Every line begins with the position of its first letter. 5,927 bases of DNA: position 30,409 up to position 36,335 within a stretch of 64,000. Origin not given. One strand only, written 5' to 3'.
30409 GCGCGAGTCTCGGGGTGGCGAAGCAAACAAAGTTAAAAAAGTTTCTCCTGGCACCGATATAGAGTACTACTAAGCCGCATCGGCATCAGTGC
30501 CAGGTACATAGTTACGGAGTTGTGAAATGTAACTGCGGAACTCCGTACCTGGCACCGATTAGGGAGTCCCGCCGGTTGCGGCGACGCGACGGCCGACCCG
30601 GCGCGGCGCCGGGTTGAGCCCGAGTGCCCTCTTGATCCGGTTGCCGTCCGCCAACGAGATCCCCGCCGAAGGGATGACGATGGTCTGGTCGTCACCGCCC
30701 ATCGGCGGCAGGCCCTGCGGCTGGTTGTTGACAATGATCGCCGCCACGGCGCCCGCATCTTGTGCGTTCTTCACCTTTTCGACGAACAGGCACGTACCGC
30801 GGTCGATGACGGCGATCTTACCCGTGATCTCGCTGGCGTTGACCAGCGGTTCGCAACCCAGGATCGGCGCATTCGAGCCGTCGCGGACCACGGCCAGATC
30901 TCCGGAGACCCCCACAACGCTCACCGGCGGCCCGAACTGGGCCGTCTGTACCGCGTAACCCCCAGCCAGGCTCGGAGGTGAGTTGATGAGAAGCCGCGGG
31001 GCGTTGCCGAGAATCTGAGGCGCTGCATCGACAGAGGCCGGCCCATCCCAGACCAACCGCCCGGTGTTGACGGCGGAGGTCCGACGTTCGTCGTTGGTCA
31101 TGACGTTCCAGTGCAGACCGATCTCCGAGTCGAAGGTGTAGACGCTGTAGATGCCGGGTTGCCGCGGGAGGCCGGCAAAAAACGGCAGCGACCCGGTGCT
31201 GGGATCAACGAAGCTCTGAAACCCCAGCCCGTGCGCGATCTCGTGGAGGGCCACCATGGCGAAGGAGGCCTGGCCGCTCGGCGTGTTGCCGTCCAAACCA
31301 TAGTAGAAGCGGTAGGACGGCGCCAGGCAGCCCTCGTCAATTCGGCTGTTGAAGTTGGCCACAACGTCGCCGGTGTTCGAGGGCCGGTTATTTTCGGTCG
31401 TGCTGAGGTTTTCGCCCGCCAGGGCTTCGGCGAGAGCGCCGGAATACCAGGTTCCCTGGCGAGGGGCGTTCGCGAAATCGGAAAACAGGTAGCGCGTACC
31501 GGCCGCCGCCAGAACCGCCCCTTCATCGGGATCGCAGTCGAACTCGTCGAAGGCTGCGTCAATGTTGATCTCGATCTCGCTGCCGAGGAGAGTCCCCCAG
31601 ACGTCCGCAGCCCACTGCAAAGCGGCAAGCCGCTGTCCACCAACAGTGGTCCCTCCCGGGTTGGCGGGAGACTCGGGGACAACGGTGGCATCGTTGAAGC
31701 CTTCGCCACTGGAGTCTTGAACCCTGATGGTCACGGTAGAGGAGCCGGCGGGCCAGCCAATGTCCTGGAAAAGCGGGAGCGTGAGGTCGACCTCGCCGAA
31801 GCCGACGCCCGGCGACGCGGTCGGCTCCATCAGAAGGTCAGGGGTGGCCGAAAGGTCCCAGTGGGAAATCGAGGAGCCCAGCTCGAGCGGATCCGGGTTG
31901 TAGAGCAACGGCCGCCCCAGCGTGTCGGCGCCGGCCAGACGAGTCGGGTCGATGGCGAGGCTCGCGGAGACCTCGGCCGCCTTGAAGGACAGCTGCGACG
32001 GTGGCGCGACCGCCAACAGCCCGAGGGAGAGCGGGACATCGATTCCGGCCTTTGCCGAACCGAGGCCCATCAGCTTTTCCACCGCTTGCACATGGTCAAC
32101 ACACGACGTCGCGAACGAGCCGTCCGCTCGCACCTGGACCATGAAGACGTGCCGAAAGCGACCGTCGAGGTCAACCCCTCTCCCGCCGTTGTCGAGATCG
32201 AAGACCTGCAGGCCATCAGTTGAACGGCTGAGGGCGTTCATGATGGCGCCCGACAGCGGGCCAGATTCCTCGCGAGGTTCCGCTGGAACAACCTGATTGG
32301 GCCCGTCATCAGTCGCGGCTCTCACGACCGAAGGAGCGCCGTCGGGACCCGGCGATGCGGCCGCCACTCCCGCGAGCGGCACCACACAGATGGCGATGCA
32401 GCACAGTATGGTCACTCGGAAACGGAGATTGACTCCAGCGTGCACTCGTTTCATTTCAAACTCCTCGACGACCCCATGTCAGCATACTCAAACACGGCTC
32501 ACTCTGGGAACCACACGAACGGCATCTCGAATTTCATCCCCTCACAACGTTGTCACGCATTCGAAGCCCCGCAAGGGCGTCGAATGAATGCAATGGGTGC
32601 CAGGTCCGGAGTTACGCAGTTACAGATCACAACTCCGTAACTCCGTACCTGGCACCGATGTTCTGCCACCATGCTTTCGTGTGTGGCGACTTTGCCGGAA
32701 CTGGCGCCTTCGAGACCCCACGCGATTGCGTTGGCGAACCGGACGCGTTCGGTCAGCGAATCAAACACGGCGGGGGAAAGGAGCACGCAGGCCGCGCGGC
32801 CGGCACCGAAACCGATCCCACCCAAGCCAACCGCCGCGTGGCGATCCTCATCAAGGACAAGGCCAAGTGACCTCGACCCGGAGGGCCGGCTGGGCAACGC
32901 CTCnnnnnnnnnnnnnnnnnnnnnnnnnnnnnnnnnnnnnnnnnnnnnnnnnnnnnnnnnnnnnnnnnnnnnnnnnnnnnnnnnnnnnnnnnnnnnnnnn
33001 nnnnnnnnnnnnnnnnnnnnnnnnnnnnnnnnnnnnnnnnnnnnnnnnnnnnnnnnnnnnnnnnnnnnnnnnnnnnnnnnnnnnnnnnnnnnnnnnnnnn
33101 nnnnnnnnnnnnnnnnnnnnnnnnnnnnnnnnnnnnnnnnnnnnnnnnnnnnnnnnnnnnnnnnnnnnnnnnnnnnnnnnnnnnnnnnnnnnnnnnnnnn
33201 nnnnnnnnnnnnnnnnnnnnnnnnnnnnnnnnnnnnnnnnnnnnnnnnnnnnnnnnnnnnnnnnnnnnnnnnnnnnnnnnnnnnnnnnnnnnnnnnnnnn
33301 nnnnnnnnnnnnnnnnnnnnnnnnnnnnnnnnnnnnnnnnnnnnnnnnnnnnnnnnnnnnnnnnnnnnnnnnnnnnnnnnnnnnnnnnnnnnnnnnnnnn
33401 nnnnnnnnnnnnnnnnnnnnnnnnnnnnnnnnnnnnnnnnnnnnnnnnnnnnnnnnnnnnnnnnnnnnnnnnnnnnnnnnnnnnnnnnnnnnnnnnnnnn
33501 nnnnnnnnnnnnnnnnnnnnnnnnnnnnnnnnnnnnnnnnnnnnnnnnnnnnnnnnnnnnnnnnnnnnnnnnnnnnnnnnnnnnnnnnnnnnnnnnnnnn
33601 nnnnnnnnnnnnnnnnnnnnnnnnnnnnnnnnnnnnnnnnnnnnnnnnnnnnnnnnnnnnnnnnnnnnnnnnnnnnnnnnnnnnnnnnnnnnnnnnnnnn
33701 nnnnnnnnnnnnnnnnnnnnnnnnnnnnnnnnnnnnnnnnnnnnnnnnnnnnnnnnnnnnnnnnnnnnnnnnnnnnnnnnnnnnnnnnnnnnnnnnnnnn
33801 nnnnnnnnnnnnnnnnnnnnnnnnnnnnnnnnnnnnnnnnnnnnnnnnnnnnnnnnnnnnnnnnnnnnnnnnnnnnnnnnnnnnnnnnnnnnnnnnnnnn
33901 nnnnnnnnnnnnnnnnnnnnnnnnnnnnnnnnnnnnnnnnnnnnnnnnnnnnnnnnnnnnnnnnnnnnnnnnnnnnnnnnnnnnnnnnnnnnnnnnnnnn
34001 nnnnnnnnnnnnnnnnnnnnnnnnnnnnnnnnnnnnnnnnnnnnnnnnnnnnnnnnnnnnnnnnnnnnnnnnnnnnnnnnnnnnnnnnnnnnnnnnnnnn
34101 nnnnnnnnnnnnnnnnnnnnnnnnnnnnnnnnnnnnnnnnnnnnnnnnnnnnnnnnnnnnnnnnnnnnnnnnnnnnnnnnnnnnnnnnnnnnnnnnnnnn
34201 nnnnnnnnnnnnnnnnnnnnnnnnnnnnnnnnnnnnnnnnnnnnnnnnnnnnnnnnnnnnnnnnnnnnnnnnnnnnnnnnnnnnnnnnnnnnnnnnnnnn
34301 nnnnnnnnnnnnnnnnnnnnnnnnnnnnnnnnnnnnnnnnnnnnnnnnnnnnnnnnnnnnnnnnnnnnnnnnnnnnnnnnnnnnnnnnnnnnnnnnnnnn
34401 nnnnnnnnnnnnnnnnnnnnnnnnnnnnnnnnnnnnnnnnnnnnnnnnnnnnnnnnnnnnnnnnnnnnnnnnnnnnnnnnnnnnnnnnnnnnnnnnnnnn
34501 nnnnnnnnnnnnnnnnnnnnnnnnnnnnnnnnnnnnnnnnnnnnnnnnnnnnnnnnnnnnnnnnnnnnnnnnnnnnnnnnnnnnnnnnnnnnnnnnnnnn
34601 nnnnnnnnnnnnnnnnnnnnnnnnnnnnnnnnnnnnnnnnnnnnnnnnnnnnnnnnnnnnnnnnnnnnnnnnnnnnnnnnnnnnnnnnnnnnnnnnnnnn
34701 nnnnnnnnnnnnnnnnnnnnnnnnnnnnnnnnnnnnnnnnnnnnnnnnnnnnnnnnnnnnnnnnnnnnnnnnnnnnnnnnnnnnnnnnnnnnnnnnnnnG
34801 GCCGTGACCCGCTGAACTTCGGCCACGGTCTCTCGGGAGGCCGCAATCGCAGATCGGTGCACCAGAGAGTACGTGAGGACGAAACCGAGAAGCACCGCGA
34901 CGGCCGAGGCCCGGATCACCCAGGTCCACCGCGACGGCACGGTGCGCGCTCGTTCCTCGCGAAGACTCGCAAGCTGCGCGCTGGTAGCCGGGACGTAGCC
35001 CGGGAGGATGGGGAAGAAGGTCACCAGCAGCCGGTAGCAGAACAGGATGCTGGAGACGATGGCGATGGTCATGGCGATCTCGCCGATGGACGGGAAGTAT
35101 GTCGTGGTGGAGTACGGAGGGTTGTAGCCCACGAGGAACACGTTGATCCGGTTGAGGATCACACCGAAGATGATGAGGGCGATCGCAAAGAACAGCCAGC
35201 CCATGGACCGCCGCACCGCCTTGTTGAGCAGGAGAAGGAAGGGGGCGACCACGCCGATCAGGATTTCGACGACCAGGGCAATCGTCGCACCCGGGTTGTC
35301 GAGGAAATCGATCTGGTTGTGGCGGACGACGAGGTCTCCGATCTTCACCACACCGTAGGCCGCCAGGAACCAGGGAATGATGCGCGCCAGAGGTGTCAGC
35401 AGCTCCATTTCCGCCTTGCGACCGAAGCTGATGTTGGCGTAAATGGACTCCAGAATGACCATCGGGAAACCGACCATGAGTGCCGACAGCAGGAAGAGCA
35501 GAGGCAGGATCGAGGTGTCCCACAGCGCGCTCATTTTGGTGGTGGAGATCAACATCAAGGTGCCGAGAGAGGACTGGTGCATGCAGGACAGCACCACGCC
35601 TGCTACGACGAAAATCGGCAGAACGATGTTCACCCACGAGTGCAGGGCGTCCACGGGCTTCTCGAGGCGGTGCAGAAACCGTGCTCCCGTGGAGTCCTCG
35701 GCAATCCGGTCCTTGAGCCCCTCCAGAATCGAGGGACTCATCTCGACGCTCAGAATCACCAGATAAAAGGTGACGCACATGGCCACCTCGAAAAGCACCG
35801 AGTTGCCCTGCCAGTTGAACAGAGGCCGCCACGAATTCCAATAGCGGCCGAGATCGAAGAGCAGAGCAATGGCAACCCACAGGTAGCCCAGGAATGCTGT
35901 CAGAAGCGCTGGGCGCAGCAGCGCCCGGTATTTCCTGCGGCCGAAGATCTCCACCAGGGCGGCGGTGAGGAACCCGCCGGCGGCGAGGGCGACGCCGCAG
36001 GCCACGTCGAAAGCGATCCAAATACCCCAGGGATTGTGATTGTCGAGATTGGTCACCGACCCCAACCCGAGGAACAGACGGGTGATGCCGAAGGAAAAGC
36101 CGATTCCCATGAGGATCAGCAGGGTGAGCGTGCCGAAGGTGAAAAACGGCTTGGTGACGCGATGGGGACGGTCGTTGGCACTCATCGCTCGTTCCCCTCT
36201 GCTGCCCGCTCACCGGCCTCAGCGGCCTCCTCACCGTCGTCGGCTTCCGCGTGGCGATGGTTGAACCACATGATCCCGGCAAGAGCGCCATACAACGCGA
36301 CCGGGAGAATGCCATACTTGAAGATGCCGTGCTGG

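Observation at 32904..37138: Two-gene respiratory module: Tat FeS subunit plus NrfD-like membrane subunit fused to a 14-haem cytochrome with an octahaem-reductase-like end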

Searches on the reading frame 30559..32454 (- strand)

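Call 51: search_protein_families(library=pfam, proteins=[window:30559-32454:-], max_evalue=0.001)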
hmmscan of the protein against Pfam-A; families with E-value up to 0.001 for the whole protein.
window:30559-32454:- (631 aa): 1 family
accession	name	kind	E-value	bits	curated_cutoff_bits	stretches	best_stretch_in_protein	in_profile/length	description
PF02225.27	PA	-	1.6e-20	73.5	23.9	1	523-607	8-95/95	PA domain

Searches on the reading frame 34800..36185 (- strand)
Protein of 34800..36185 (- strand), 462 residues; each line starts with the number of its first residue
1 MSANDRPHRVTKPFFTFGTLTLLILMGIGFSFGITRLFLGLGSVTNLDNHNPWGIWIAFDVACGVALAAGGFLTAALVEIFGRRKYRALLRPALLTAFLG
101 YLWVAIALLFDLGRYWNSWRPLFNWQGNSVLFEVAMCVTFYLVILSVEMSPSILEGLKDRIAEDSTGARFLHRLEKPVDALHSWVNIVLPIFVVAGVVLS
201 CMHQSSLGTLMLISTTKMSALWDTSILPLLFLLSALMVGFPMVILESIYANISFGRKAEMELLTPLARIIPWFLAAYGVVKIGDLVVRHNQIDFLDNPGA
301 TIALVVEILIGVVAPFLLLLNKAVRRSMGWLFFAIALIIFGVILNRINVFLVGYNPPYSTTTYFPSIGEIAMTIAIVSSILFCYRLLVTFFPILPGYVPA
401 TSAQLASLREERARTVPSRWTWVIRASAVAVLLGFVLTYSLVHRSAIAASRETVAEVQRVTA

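Call 65: search_solved_structures(query=window:34800-36185:-, max_evalue=1)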
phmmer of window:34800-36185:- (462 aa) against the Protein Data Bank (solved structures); distinct sequences matched with E-value up to 1: 0.
